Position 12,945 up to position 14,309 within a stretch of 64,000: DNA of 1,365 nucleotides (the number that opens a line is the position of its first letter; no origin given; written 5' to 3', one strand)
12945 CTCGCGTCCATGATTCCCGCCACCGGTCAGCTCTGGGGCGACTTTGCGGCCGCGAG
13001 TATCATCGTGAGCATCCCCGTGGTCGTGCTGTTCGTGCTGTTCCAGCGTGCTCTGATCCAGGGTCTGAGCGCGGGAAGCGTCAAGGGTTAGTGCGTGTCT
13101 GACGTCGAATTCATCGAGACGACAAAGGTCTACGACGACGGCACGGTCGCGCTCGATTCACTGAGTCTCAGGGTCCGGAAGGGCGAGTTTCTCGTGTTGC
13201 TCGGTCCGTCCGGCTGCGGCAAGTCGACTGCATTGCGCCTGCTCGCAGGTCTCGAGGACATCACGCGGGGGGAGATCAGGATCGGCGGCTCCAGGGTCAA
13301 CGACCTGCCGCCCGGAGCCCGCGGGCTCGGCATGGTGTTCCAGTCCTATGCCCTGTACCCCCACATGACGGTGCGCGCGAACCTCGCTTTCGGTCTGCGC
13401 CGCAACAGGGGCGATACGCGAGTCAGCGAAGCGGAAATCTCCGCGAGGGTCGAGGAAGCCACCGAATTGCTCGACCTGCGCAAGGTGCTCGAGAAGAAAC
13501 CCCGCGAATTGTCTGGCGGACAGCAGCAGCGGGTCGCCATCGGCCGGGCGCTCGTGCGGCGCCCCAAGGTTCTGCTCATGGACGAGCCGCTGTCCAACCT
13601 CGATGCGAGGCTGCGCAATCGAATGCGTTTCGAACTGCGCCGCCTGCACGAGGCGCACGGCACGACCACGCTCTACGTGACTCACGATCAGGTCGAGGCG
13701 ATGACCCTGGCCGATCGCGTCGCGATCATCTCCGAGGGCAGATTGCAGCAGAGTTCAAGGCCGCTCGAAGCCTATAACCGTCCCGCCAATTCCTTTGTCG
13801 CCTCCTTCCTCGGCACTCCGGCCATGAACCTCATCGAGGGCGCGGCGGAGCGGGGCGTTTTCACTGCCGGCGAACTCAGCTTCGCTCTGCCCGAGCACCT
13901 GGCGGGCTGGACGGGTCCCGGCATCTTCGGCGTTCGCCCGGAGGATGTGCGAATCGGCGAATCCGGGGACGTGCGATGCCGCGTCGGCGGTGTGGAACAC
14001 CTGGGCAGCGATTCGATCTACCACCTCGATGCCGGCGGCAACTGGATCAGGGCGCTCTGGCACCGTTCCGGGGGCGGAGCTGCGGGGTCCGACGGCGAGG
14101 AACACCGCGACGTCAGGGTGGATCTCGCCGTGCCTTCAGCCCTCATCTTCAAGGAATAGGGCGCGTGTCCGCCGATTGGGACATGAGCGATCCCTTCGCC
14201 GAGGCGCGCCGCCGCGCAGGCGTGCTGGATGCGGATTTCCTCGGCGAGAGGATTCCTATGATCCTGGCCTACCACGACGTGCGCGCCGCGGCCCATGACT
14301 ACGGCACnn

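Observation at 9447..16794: Sugar ABC importer operon carrying two oxygenases (PhyH-type dioxygenase and cytochrome P450)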

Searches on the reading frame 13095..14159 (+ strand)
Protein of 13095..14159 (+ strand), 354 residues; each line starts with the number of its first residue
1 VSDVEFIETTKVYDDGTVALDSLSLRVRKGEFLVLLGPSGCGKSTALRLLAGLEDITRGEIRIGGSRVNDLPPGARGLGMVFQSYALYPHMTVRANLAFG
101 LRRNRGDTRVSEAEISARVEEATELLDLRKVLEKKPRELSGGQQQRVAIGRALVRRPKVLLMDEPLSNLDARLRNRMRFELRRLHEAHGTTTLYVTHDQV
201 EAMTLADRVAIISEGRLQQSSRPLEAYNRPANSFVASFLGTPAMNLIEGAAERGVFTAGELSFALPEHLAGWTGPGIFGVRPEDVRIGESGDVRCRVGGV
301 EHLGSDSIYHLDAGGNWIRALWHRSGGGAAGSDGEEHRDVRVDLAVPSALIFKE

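Call 5: search_protein_families(library=pfam, proteins=[window:13095-14159:+], max_evalue=0.01)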
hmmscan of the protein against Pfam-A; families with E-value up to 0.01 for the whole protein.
window:13095-14159:+ (354 aa): 10 families
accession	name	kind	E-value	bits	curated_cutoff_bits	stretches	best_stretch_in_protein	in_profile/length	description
PF00005.33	ABC_tran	-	4.1e-34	118.6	25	1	20-166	1-136/137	ABC transporter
PF17850.7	CysA_C_terminal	-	3e-08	34.5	29.7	1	245-287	1-43/43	CysA C-terminal regulatory domain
PF13304.12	AAA_21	-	3.9e-06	27.6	27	0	32-56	1-25/304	AAA domain, putative AbiEii toxin, Type IV TA system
PF17912.7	OB_MalK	-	4e-06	28.1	27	1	240-285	1-53/53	MalK OB fold domain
PF08402.16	TOBE_2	-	5.1e-06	27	21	1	279-316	2-41/76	TOBE domain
PF03215.21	Rad17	-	4.5e-05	23.9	23.8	1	19-51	34-66/186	Rad17 P-loop domain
PF13191.12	AAA_16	-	0.00056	20.9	32.6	1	23-209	15-150/167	AAA ATPase domain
PF13401.12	AAA_22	-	0.00094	19.9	27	1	30-187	5-113/130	AAA domain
PF03193.22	RsgA_GTPase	-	0.0026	18.1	30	1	20-62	97-138/174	RsgA GTPase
PF20703.3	nSTAND1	-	0.0054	16.9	27.1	1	20-58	23-59/379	Novel STAND NTPase 1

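Call 6: search_protein_families(library=ncbifam, proteins=[window:13095-14159:+], max_evalue=0.01)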
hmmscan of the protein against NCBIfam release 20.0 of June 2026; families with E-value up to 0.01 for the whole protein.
window:13095-14159:+ (354 aa): 187 families (the best 25 are shown)
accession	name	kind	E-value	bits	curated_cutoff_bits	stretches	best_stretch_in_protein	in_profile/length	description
NF008653.0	PRK11650.1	subfamily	1.7e-115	385.9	432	1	1-316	1-317/357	sn-glycerol-3-phosphate ABC transporter ATP-binding protein UgpC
NF008233.0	PRK11000.1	equivalog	5.8e-98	328.1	568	1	1-253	1-248/369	maltose/maltodextrin ABC transporter ATP-binding protein MalK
TIGR03265.1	PhnT2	equivalog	4.9e-93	312.2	457.7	1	11-306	12-305/353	putative 2-aminoethylphosphonate ABC transporter ATP-binding protein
NF006987.0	PRK09452.1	equivalog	1.2e-88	297.4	482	1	5-242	19-251/378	spermidine/putrescine ABC transporter ATP-binding protein PotA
NF040933.2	ABC_arch_GlcV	equivalog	3.6e-87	292.5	450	1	6-290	5-291/357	glucose ABC transporter ATP-binding protein GlcV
TIGR01187.1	potA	subfamily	4.5e-85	285.6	355.6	1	35-262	1-227/325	polyamine ABC transporter ATP-binding protein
NF043075.1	MMSYN1_0197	equivalog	1.4e-79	267.5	550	1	5-250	4-242/341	spermidine/putrescine ABC transporter ATP-binding protein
NF008513.0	PRK11432.1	equivalog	4.5e-78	262.6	496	1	5-305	8-305/351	ferric ABC transporter ATP-binding protein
TIGR03258.1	PhnT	equivalog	4.4e-76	256.2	499.15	1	7-247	11-246/359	2-aminoethylphosphonate ABC transport system ATP-binding subunit PhnT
NF040840.2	tungstate_WtpC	equivalog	3.1e-75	253.6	440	1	19-289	15-280/347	tungstate ABC transporter ATP-binding protein WtpC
NF008621.0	PRK11607.1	equivalog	5e-75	252.7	613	1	5-250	21-259/377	putrescine ABC transporter ATP-binding subunit PotG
TIGR00968.1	3a0106s01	subfamily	5.3e-73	245.4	342.75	1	10-241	7-233/237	sulfate ABC transporter ATP-binding protein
NF008105.0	PRK10851.1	equivalog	1.4e-68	231.2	502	1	7-295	6-290/362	sulfate/thiosulfate ABC transporter ATP-binding protein CysA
TIGR01186.1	proV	subfamily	2.8e-57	194.5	326.6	1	16-241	5-232/363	betaine/proline/choline family ABC transporter ATP-binding protein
TIGR03415.1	ABC_choXWV_ATP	equivalog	1.5e-51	175.6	483.75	1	17-240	37-266/382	choline ABC transporter ATP-binding protein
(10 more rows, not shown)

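Call 10: find_encoding_contigs(protein=window:13095-14159:+, flank=10000, max_places=4)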
Protein window:13095-14159:+ (354 aa): 8 contigs read that carry it; 4 places shown.
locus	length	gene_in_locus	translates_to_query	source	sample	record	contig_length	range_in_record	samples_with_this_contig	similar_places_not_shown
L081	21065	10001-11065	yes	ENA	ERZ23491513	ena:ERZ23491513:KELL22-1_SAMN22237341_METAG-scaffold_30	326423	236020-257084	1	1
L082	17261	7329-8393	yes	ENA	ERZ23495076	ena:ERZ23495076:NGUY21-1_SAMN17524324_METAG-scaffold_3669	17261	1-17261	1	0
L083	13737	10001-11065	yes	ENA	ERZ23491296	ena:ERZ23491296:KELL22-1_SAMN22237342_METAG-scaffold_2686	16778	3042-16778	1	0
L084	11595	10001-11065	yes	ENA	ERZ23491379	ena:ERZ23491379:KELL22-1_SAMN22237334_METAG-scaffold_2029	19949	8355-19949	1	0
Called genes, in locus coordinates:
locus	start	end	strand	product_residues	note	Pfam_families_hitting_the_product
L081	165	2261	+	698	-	PF00378:ECH_1, PF16113:ECH_2, PF01266:DAO (weak), PF02737:3HCDH_N, PF00725:3HCDH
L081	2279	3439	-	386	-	PF01244:Peptidase_M19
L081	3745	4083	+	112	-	PF03551:PadR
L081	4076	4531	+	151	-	-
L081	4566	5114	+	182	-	PF00890:FAD_binding_2 (weak), PF01266:DAO, PF07992:Pyr_redox_2 (weak), PF12831:FAD_oxidored (weak), PF01593:Amino_oxidase (weak), PF13450:NAD_binding_8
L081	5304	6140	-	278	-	PF05721:PhyH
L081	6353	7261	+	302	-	PF05721:PhyH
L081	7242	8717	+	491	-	PF00528:BPD_transp_1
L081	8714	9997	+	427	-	PF00528:BPD_transp_1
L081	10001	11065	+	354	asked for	PF00005:ABC_tran, PF13304:AAA_21 (faint), PF17912:OB_MalK (weak), PF17850:CysA_C_terminal (weak), PF08402:TOBE_2 (weak)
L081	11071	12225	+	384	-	PF00067:p450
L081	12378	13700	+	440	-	PF01547:SBP_bac_1, PF13416:SBP_bac_8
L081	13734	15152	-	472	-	PF00884:Sulfatase, PF16347:SGSH_C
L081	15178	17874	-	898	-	PF00128:Alpha-amylase, PF09985:Glucodextran_C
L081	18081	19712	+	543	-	PF00128:Alpha-amylase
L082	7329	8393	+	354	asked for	PF00005:ABC_tran, PF13304:AAA_21 (faint), PF17912:OB_MalK (weak), PF17850:CysA_C_terminal (weak), PF08402:TOBE_2 (weak)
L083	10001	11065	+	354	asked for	PF00005:ABC_tran, PF13304:AAA_21 (faint), PF17912:OB_MalK (weak), PF17850:CysA_C_terminal (weak), PF08402:TOBE_2 (weak)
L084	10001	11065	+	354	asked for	PF00005:ABC_tran, PF13304:AAA_21 (faint), PF17912:OB_MalK (weak), PF17850:CysA_C_terminal (weak), PF08402:TOBE_2 (weak)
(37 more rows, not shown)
